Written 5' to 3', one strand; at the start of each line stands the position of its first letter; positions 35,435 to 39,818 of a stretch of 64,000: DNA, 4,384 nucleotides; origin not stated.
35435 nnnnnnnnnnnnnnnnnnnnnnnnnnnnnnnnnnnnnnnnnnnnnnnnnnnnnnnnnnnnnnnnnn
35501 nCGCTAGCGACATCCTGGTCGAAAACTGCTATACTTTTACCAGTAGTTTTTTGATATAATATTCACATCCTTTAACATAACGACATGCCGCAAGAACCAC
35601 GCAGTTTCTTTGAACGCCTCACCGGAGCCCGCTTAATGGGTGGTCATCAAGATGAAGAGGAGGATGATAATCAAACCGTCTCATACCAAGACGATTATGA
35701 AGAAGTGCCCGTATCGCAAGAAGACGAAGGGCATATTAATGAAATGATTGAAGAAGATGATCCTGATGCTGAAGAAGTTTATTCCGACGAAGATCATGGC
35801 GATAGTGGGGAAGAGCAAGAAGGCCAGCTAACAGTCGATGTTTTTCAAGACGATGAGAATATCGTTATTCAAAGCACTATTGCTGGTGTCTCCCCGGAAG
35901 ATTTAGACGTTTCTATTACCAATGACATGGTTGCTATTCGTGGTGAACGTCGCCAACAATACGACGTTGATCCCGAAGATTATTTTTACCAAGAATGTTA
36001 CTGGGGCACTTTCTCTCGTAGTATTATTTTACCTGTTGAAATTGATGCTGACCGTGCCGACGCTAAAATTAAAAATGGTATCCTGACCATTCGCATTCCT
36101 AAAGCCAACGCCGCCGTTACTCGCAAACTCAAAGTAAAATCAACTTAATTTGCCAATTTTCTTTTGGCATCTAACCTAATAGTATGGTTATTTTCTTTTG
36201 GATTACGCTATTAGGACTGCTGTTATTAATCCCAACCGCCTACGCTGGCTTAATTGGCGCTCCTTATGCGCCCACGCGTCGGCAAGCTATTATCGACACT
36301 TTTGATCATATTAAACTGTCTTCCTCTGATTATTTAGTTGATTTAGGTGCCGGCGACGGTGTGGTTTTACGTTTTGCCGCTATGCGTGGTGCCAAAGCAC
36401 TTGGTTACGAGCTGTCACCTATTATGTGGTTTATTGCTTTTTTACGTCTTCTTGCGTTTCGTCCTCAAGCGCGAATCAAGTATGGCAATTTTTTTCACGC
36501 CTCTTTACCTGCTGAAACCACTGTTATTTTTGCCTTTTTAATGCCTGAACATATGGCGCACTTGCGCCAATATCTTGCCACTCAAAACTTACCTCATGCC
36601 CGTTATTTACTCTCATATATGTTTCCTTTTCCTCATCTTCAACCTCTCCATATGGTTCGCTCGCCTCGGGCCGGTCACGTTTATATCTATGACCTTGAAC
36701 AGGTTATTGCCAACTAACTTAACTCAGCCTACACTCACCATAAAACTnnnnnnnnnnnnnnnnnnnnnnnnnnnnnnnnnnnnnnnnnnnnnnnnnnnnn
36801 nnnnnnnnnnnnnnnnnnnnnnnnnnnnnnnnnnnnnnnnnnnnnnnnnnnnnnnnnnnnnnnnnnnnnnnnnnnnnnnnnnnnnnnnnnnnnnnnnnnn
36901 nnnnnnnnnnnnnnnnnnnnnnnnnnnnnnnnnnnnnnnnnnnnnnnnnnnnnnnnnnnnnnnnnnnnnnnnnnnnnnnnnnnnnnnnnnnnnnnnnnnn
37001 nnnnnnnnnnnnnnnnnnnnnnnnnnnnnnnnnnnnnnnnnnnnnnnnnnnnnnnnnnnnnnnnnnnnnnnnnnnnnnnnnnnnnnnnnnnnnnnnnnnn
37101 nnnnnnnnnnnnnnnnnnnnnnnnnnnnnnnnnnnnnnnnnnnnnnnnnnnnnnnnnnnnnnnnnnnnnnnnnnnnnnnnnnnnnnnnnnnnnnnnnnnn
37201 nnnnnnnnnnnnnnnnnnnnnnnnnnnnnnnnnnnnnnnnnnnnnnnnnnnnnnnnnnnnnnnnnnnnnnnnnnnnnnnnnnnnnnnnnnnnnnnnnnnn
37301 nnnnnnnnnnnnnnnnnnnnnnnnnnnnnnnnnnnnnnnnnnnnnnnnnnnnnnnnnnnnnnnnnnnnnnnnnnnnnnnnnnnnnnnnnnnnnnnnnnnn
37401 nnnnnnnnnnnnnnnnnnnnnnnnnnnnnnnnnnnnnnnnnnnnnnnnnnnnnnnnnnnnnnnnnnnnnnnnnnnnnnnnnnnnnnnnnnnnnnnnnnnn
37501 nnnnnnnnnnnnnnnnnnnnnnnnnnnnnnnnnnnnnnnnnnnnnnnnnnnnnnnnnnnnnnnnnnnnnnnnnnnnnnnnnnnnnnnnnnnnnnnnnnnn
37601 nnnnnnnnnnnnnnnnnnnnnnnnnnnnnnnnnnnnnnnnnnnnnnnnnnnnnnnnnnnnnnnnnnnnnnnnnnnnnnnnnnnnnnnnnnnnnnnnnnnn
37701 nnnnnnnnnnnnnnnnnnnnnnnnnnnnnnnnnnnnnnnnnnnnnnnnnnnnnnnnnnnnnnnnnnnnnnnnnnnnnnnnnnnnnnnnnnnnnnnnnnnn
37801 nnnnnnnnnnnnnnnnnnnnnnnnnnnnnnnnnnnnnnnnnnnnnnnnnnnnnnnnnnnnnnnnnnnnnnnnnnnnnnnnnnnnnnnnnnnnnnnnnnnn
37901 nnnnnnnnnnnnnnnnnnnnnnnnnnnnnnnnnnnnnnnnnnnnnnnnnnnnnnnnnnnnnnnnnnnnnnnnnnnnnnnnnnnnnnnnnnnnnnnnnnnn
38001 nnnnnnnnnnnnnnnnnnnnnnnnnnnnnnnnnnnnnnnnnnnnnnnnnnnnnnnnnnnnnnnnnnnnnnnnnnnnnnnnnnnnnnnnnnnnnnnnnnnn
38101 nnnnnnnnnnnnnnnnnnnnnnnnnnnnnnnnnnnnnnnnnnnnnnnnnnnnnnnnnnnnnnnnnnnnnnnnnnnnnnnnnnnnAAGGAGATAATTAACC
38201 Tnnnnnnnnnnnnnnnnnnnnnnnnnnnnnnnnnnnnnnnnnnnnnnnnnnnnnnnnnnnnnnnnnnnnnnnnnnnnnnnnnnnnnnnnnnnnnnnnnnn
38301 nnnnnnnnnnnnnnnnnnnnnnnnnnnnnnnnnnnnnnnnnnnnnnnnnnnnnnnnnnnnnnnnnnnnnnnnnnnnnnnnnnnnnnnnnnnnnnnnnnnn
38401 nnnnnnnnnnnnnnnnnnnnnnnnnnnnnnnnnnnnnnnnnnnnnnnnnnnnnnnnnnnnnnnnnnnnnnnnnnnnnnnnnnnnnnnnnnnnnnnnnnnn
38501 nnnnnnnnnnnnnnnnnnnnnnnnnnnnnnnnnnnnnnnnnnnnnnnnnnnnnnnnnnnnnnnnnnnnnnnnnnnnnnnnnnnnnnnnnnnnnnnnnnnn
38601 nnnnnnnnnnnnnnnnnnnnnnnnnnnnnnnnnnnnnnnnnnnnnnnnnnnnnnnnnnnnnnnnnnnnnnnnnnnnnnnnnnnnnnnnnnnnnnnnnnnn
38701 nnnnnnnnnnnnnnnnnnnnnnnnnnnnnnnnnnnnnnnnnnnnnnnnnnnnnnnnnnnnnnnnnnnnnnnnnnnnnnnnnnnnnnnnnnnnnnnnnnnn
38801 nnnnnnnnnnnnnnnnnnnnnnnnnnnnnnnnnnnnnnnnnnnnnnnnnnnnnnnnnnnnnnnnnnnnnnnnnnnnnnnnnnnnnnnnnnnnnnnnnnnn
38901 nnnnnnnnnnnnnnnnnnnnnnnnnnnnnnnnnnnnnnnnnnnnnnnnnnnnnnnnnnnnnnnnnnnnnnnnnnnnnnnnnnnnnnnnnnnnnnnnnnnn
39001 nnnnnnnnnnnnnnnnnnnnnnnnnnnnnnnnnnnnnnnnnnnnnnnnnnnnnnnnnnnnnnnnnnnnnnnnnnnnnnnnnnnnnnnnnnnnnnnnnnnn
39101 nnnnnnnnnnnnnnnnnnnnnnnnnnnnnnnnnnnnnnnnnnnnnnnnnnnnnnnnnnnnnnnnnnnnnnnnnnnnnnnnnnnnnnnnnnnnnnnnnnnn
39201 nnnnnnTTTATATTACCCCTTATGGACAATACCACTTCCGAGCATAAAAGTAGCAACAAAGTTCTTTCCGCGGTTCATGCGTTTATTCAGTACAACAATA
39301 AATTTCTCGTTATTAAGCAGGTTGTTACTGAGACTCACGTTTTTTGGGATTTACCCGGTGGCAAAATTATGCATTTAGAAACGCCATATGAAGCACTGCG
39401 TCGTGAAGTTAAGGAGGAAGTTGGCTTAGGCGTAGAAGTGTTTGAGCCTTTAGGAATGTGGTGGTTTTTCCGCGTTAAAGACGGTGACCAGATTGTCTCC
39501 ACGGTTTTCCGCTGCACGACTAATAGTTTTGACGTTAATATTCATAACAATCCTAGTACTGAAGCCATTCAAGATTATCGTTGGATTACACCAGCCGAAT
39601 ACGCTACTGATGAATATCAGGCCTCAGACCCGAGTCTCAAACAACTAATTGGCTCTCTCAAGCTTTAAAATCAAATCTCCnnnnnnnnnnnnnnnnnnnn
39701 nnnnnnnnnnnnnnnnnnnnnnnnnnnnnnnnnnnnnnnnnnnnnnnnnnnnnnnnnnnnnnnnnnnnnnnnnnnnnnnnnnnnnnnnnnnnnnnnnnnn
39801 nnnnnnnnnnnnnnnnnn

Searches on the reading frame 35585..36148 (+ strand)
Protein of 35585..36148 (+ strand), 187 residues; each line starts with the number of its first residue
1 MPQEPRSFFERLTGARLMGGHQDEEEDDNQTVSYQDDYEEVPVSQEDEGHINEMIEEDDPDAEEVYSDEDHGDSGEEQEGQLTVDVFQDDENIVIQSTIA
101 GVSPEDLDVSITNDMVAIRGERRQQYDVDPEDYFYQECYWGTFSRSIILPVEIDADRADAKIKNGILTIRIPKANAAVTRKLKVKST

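Call 44: search_protein_families(library=pfam, proteins=[window:35585-36148:+], max_evalue=1)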
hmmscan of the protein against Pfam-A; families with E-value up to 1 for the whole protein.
window:35585-36148:+ (187 aa): 2 families
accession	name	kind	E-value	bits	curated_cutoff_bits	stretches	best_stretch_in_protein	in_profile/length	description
PF00011.27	HSP20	-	2.2e-18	66.7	20.8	1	86-181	2-95/102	Hsp20/alpha crystallin family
PF17886.7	ArsA_HSP20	-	0.00014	21.8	22.5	1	92-170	3-62/63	HSP20-like domain found in ArsA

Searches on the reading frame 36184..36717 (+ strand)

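Call 44: search_protein_families(library=pfam, proteins=[window:36184-36717:+], max_evalue=1)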
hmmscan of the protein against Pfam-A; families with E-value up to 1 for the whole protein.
window:36184-36717:+ (177 aa): 6 families
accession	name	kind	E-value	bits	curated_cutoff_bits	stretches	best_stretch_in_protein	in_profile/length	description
PF13489.12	Methyltransf_23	-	4.7e-05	23.6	27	1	45-133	20-103/164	Methyltransferase domain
PF08123.19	DOT1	-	0.0034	17.4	23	1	28-78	23-75/205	Histone methylation protein DOT1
PF13649.12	Methyltransf_25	-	0.0038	18.3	27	1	52-127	2-82/97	Methyltransferase domain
PF08242.18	Methyltransf_12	-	0.012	16.7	30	1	52-132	1-86/98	Methyltransferase domain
PF08241.18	Methyltransf_11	-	0.069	14.2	21.2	1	52-131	1-80/95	Methyltransferase domain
PF02353.26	CMAS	-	0.14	11.9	27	1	39-78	54-94/273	Mycolic acid cyclopropane synthetase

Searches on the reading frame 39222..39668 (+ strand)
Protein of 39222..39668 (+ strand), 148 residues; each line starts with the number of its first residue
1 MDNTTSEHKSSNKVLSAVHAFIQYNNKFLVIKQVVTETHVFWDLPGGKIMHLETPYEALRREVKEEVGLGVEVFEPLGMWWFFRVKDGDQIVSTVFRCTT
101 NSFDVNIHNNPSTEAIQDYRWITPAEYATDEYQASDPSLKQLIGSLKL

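Call 5: search_protein_families(library=pfam, proteins=[window:39222-39668:+], max_evalue=0.001)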
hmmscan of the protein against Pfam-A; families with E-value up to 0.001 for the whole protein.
window:39222-39668:+ (148 aa): 1 family
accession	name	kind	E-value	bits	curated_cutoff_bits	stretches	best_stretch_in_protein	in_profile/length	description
PF00293.34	NUDIX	-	4e-17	62.9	21.1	1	17-139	5-131/134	NUDIX domain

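Call 6: search_protein_families(library=ncbifam, proteins=[window:39222-39668:+], max_evalue=0.01)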
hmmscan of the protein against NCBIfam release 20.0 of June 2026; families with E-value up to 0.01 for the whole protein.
window:39222-39668:+ (148 aa): 17 families
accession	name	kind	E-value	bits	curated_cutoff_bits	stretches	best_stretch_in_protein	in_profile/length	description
NF008044.0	PRK10776.1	equivalog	1.4e-11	44.4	148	1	21-136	10-119/130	8-oxo-dGTP diphosphatase MutT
NF006530.0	PRK08999.1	equivalog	3.5e-10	39.4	245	1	13-132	4-117/315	Nudix family hydrolase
TIGR00586.1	mutt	equivalog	1.8e-08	34.5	97.9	1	22-77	12-69/129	8-oxo-dGTP diphosphatase MutT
NF012016.0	PRK15472.1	equivalog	2.3e-07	30.6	95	1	18-129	7-124/141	nucleoside triphosphatase NudI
NF041652.1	Nud_hyd_Dein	equivalog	3.5e-07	30.6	200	1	37-128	40-128/152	Nudix hydrolase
NF007834.0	PRK10546.1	equivalog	4.5e-07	29.7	156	1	13-75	2-65/135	pyrimidine (deoxy)nucleoside triphosphate diphosphatase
NF001937.0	PRK00714.1-4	equivalog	1.9e-05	24.3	139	1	40-75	31-66/161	RNA pyrophosphohydrolase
TIGR02705.1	nudix_YtkD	equivalog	3.9e-05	23.2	154.4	1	18-97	27-100/156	RNA deprotection pyrophosphohydrolase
NF011963.0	PRK15434.1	subfamily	6.5e-05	22.7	146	1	26-128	29-135/159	GDP-mannose mannosyl hydrolase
NF001938.0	PRK00714.1-5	equivalog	0.00016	21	116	1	35-75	40-81/172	RNA pyrophosphohydrolase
NF001935.0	PRK00714.1-2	equivalog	0.00018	21.1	259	1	39-72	31-63/183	RNA pyrophosphohydrolase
NF001936.0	PRK00714.1-3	equivalog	0.0002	21.3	118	1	25-73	20-69/155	RNA pyrophosphohydrolase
NF008736.0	PRK11762.1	equivalog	0.00037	20.1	169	1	25-77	58-111/186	ADP compounds hydrolase NudE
NF006961.0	PRK09438.1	equivalog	0.00043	19.7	103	1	7-72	4-64/151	dihydroneopterin triphosphate diphosphatase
NF011922.0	PRK15393.1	equivalog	0.0037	16.9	152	1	46-142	73-162/182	NUDIX hydrolase YfcD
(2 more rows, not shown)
